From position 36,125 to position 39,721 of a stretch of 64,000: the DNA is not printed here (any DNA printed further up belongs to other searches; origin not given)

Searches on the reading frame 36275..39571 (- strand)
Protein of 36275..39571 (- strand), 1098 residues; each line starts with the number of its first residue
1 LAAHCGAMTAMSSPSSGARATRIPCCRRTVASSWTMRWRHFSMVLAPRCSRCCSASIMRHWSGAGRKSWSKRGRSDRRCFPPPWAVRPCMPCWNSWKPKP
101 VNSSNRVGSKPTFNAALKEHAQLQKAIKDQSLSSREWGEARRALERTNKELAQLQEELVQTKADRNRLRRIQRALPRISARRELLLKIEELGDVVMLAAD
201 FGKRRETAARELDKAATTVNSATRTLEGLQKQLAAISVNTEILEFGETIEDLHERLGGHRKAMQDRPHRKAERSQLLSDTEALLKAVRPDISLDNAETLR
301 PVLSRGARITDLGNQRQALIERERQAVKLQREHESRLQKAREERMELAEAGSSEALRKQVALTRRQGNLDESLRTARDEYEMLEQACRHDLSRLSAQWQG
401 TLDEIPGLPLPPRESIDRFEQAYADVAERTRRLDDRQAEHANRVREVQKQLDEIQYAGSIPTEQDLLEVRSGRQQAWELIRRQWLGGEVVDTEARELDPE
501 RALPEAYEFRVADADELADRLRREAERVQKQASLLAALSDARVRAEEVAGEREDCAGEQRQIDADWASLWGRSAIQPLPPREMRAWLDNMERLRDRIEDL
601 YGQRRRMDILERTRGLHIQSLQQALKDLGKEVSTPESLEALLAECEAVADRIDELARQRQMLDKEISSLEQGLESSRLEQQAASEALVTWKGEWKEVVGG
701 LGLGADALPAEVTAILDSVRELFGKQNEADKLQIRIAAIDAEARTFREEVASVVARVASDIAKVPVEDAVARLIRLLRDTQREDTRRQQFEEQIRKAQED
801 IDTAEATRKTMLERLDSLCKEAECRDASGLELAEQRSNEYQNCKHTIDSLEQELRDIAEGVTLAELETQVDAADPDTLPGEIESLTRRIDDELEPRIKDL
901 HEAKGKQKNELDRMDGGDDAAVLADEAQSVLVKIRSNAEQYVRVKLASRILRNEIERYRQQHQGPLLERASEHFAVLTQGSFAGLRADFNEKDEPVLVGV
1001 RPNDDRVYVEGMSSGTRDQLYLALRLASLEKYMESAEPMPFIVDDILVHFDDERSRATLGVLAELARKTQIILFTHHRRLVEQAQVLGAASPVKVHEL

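Call 91: search_protein_families(library=pfam, proteins=[window:36275-39571:-], max_evalue=0.0001)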
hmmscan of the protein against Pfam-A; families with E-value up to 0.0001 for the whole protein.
window:36275-39571:- (1098 aa): 1 family
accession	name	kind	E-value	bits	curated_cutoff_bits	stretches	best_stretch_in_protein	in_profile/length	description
PF02463.25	SMC_N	-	2.3e-07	30.9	40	1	619-1087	135-208/220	RecF/RecN/SMC N terminal domain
